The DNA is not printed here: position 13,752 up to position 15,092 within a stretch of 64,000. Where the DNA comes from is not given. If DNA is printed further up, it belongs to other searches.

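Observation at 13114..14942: Translationally coupled Ser/Thr kinase plus vWA (TerY-like) dyad in a GC-rich island, directly behind a coaD-coaE fusion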

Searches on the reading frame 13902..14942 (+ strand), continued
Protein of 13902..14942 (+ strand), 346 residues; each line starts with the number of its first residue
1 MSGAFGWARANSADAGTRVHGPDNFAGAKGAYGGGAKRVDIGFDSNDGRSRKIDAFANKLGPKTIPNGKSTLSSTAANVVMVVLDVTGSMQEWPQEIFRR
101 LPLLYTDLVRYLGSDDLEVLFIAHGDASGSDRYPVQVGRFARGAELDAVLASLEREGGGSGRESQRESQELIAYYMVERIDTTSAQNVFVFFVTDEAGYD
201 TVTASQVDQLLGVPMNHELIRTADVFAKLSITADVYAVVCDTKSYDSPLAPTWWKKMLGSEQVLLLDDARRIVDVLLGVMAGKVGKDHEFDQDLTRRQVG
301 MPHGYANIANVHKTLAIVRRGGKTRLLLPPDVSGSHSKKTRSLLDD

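Call 41: find_related_loci(query=A2, collection=genome_contigs, flank=8000)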
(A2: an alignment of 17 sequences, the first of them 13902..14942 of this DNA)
Query A2 (346 aa) in genome_contigs; peptide patterns used: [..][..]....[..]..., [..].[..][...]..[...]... (x = any residue, [..] = any of these).
66 stretches matched a pattern; 13 encode a relative of the query (tblastn E <= 1e-3); 13 distinct loci.
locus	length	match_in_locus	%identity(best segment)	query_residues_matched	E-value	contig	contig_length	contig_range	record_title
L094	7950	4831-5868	77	1-346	0e+0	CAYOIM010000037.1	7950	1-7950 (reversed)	MAG TPA_asm: uncultured Bdellovibrionales bacterium isolate binchicken_co347_165 genome assembly, contig: NODE_5825_leng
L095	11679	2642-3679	77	1-346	0e+0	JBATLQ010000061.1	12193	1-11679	MAG: Candidatus Moraniibacteriota bacterium isolate MFD10474_ilm_asm_bin3 k127_265534, whole genome shotgun sequence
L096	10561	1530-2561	71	1-345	3e-160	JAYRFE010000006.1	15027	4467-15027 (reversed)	MAG: Candidatus Moraniibacteriota bacterium isolate SH_SHASGE3bin.24 k141_90344, whole genome shotgun sequence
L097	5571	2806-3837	72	1-345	2e-161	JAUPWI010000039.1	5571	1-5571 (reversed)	MAG: Patescibacteria group bacterium isolate erpe_2018_sw_45hr_WHONDRS-SW48-000100_B_bin.13 scaffold_642998, whole genom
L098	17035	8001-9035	72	1-345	2e-154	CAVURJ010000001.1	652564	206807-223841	MAG: Candidatus Moranbacteria bacterium isolate MFD09730.bin.1.17 genome assembly, contig: contig_20098, whole genome sh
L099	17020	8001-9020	40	1-329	2e-71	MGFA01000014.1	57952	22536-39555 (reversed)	MAG: Candidatus Uhrbacteria bacterium RIFOXYB12_FULL_58_10 rifoxyb3_full_scaffold_239, whole genome shotgun sequence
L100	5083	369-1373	42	1-344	5e-71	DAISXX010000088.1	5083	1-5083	MAG TPA_asm: Patescibacteria group bacterium isolate CTOTU9708 NODE_2016_length_5083_cov_4.464002, whole genome shotgun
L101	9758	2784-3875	39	1-343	2e-68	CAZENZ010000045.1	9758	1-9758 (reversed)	MAG TPA_asm: uncultured Gammaproteobacteria bacterium isolate SRP135725_co3_191 genome assembly, contig: NODE_8456_lengt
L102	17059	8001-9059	40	1-345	1e-65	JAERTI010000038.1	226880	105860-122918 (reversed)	MAG: Candidatus Uhrbacteria bacterium isolate BH28 c_000000007357, whole genome shotgun sequence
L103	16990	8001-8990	39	1-337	5e-65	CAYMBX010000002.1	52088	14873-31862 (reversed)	MAG TPA_asm: uncultured Gammaproteobacteria bacterium isolate SRP093185_co1_85 genome assembly, contig: NODE_259_length_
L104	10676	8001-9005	39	1-330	8e-61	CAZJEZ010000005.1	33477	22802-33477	MAG TPA_asm: uncultured Gammaproteobacteria bacterium isolate binchicken_co326_60 genome assembly, contig: NODE_575_leng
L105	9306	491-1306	41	65-329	5e-57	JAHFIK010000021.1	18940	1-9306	MAG: Candidatus Uhrbacteria bacterium isolate nzgw360 NODE_1172_length_18941_cov_9.259139, whole genome shotgun sequence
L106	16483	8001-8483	49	63-226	3e-48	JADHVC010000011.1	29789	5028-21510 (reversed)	MAG: Patescibacteria group bacterium isolate BS150m-G62 BS-150m-C1261, whole genome shotgun sequence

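Call 51: find_encoding_contigs(protein=P0090, flank=6000, max_places=1)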
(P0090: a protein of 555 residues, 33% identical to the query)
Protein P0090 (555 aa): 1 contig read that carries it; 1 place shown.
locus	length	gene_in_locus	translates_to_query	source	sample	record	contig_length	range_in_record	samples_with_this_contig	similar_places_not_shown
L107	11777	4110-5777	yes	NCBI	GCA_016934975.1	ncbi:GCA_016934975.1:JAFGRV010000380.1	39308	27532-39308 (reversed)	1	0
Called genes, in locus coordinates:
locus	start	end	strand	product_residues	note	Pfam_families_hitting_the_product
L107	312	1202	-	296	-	PF01545:Cation_efflux, PF16916:ZT_dimer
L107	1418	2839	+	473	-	PF01555:N6_N4_Mtase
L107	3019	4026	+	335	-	PF00226:DnaJ, PF00069:Pkinase, PF07714:PK_Tyr_Ser-Thr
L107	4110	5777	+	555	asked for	-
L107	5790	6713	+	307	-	PF00224:PK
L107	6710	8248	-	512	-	-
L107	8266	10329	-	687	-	PF27335:TP_0481_C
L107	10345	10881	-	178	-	-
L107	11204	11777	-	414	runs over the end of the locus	PF01011:PQQ (faint), PF23727:Beta-prop_FAM234A_B (faint), PF13360:PQQ_2, PF13570:Beta-prop_ACSF4 (faint)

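Call 52: find_encoding_contigs(protein=P0098, flank=6000, max_places=1)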
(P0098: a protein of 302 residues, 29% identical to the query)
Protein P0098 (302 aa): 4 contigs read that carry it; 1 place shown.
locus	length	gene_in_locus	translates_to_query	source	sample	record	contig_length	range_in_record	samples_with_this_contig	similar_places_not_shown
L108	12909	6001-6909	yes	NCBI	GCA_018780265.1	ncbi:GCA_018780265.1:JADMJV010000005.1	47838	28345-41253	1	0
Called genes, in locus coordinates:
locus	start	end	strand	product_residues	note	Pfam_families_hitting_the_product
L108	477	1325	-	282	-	PF01370:Epimerase, PF04321:RmlD_sub_bind, PF16363:GDP_Man_Dehyd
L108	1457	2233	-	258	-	-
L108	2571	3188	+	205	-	PF04542:Sigma70_r2, PF08281:Sigma70_r4_2, PF04545:Sigma70_r4 (weak)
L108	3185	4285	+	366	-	PF13490:zf-HC2 (weak)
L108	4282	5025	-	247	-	PF02353:CMAS (weak), PF13489:Methyltransf_23, PF01728:FtsJ (faint), PF13847:Methyltransf_31, PF08241:Methyltransf_11, PF08242:Methyltransf_12, PF13649:Methyltransf_25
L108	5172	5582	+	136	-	-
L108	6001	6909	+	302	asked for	-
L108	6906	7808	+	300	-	PF00224:PK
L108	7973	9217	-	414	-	PF04055:Radical_SAM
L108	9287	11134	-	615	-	-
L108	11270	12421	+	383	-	PF20510:HgmA_N (weak)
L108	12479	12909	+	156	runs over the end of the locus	PF07238:PilZ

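Call 53: find_encoding_contigs(protein=P0070, flank=6000, max_places=1)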
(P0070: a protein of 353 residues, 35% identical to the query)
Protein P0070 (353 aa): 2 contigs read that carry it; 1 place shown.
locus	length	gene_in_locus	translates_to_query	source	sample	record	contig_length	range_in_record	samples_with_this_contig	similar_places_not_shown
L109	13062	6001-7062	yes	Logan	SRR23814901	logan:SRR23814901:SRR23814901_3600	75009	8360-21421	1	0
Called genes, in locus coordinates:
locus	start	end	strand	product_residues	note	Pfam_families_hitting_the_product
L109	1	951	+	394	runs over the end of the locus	PF04127:DFP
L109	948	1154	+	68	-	-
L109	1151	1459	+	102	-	-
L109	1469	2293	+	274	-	-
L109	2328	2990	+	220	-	-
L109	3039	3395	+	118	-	-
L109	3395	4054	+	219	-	PF13489:Methyltransf_23, PF13847:Methyltransf_31 (weak), PF08242:Methyltransf_12 (weak)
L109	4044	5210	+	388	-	PF01467:CTP_transf_like, PF01121:CoaE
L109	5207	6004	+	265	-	PF00069:Pkinase, PF07714:PK_Tyr_Ser-Thr, PF01636:APH (faint), PF01163:RIO1 (faint)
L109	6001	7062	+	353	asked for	-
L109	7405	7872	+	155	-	-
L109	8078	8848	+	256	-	PF00149:Metallophos, PF12850:Metallophos_2 (weak)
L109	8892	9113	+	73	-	-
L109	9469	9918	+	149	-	-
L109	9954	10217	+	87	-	-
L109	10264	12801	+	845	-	-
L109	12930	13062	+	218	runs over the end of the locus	PF09414:RNA_ligase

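Call 55: search_protein_families(library=pfam, alignment_id=A1, max_evalue=0.01)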
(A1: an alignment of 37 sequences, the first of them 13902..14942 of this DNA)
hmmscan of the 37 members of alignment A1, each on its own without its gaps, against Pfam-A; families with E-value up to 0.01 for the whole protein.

A. member 1, window:13902-14942:+ (346 aa): 1 family
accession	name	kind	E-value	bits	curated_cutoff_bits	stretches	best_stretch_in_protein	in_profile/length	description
PF04285.18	DUF444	-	0.0015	18.1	27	1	75-126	242-292/418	Protein of unknown function (DUF444)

B. families by the number of members that match (of 37 scanned): 4 families
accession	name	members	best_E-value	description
PF04285.18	DUF444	7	4.3e-05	Protein of unknown function (DUF444)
PF13151.12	DUF3990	2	0.00011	Protein of unknown function (DUF3990)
PF08271.17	Zn_Ribbon_TF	1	0.0018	TFIIB zinc-binding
PF10571.15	UPF0547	1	0.0075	Uncharacterised protein family UPF0547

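Call 59: search_protein_families(library=ncbifam, proteins=[L093:3062-3955:+, L107:5790-6713:+, L081:6058-7386:+, L089:1804-3036:-, L093:777-1331:+, L092:7026-8006:+], max_evalue=0.001)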
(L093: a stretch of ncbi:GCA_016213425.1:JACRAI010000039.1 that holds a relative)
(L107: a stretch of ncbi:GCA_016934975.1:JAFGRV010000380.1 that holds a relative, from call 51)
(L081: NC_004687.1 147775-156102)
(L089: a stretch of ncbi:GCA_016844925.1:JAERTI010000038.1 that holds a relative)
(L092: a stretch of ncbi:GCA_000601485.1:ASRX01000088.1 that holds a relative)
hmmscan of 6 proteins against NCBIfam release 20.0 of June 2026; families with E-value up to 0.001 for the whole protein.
L093:3062-3955:+ (297 aa): 7 families
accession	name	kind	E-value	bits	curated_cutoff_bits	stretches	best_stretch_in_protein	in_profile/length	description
NF004491.0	PRK05826.1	subfamily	3.3e-22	78.6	432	1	99-275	133-316/477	pyruvate kinase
TIGR01064.1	pyruv_kin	equivalog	7.9e-21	74.1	306.4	1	102-275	133-313/476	pyruvate kinase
NF004886.0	PRK06247.1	subfamily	5.3e-19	68.3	623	1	125-294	158-329/476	pyruvate kinase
NF004978.0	PRK06354.1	subfamily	1.8e-14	53.1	462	1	125-278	163-323/590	pyruvate kinase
NF011314.0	PRK14725.1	equivalog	2.5e-10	39.3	642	1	123-272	415-573/614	pyruvate kinase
NF005234.0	PRK06739.1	equivalog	7.9e-10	38.2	564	1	126-277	151-309/352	pyruvate kinase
NF006664.0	PRK09206.1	equivalog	1.3e-09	37.1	686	1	121-277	153-316/470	pyruvate kinase PykF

L107:5790-6713:+ (307 aa): 5 families
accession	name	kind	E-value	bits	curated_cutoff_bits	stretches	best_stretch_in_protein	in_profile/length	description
NF004491.0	PRK05826.1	subfamily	1.3e-13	50.3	432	1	134-283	161-316/477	pyruvate kinase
TIGR01064.1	pyruv_kin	equivalog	1.9e-11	43.2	306.4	1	133-283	157-313/476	pyruvate kinase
NF006664.0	PRK09206.1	equivalog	1.1e-07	30.8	686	1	128-268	153-299/470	pyruvate kinase PykF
NF004886.0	PRK06247.1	subfamily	4.5e-06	25.6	623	1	135-284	161-312/476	pyruvate kinase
NF004978.0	PRK06354.1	subfamily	1.9e-05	23.3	462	1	165-283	196-320/590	pyruvate kinase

L081:6058-7386:+ (442 aa): 6 families
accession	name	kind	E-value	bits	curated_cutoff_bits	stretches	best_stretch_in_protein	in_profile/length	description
NF002223.0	PRK01117.1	equivalog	2.7e-42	145.1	402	1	6-366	3-349/430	adenylosuccinate synthase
TIGR00184.1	purA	equivalog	8.5e-38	130.3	395.55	1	12-352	5-332/425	adenylosuccinate synthase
NF010355.0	PRK13783.1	equivalog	3.3e-29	102.3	445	1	8-367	4-340/404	adenylosuccinate synthase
NF010357.0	PRK13785.1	equivalog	3.6e-29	101.7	700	1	14-349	10-356/455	adenylosuccinate synthase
NF003295.0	PRK04293.1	equivalog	1.4e-22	80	368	2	6-145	3-135/337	adenylosuccinate synthetase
NF038379.2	amino_Aden_PurZ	exception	1.3e-14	54.2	300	1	8-308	3-260/293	succino-amino-deoxyadenylate synthase PurZ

L089:1804-3036:- (410 aa): 2 families
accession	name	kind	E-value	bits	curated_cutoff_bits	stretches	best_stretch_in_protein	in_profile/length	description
TIGR00482.1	TIGR00482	equivalog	2.5e-05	24.4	112.45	1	243-283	1-42/194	nicotinate (nicotinamide) nucleotide adenylyltransferase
TIGR00125.1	cyt_tran_rel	domain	0.00011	22.3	27.7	1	242-261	2-21/65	adenylyltransferase/cytidyltransferase family protein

L093:777-1331:+ (184 aa): 17 families
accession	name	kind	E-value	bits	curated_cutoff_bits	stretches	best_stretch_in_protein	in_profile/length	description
NF002243.0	PRK01153.1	subfamily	4.2e-26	91.6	127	1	11-167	6-163/175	nicotinamide-nucleotide adenylyltransferase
TIGR01527.1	arch_NMN_Atrans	equivalog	3.6e-23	81.9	181.2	1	11-167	5-162/167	nicotinamide-nucleotide adenylyltransferase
NF003791.0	PRK05379.2-3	equivalog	7.3e-09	35.3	409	1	8-78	8-80/340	bifunctional nicotinamide-nucleotide adenylyltransferase/Nudix hydroxylase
TIGR00482.1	TIGR00482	equivalog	7.5e-09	35.9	112.45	1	117-163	146-193/194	nicotinate (nicotinamide) nucleotide adenylyltransferase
TIGR00125.1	cyt_tran_rel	domain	1.9e-08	34.3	27.7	1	9-62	3-57/65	adenylyltransferase/cytidyltransferase family protein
NF003787.0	PRK05379.1-4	equivalog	3.1e-08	33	449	1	8-65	12-70/346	bifunctional nicotinamide-nucleotide adenylyltransferase/Nudix hydroxylase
NF010365.0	PRK13793.1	equivalog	7.8e-08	32.2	198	1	9-161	8-166/196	nicotinate-nicotinamide nucleotide adenylyltransferase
NF003786.0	PRK05379.1-2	equivalog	1.8e-07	30.7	397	1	8-65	17-75/354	bifunctional nicotinamide-nucleotide adenylyltransferase/Nudix hydroxylase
NF003789.0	PRK05379.2-1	equivalog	1.6e-06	27.3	355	1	9-157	11-166/312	bifunctional nicotinamide mononucleotide adenylyltransferase/ADP-ribose pyrophosphatase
NF003790.0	PRK05379.2-2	equivalog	5.1e-06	25.8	403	1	10-66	24-81/354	bifunctional nicotinamide mononucleotide adenylyltransferase/ADP-ribose pyrophosphatase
TIGR01510.1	coaD_prev_kdtB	equivalog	9.4e-06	25.7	103.3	0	117-161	110-154/155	pantetheine-phosphate adenylyltransferase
NF000841.0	PRK00071.1-4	equivalog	1.6e-05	24.7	197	1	109-164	136-192/194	nicotinate-nucleotide adenylyltransferase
NF003785.0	PRK05379.1-1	equivalog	1.9e-05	24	418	1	7-65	4-63/347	bifunctional nicotinamide-nucleotide adenylyltransferase/Nudix hydroxylase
NF000840.1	PRK00071.1-3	equivalog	3.3e-05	23.4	150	0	95-163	128-197/201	nicotinate-nucleotide adenylyltransferase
NF000839.0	PRK00071.1-1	equivalog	5.8e-05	23.1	187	1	129-163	180-214/219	nicotinate-nucleotide adenylyltransferase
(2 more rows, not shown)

L092:7026-8006:+ (326 aa): 4 families
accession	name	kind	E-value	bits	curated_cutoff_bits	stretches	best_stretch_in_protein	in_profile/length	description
NF004491.0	PRK05826.1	subfamily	2e-10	39.8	432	1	83-191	118-230/477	pyruvate kinase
TIGR01064.1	pyruv_kin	equivalog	1e-09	37.5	306.4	1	89-191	121-227/476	pyruvate kinase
NF004886.0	PRK06247.1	subfamily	2.6e-09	36.3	623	1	125-191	159-225/476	pyruvate kinase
NF011314.0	PRK14725.1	equivalog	1.8e-07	29.9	642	0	89-189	378-485/614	pyruvate kinase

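Call 64: search_protein_representatives(alignment_id=A1)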
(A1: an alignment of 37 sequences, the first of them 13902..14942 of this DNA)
Query: 37 sequences, 347 profile positions. Proteins with E-value up to 0.001 (for the whole library): 1848; up to 1e-10: 1371; up to 1e-30: 546. The best 150 are listed.
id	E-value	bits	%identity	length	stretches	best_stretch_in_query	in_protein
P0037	6.3e-135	466.3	-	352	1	1-343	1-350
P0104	4.7e-123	427.3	-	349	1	1-326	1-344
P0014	8.0e-122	423.2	-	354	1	1-335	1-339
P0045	2.1e-121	421.8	-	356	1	1-338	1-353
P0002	2.1e-116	405.4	-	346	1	1-343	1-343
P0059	9.1e-116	403.3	-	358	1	1-345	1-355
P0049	2.9e-113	395.1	-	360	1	1-332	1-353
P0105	1.3e-109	383.1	-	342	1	1-333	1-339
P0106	3.2e-106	371.9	-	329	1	4-334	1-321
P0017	7.9e-105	367.3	-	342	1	1-333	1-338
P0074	6.0e-101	354.6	-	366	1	1-324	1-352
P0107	7.0e-97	341.2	-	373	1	1-333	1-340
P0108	1.6e-95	336.7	-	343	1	1-334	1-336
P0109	6.4e-95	334.8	-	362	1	1-329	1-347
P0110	1.4e-94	333.6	-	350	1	1-325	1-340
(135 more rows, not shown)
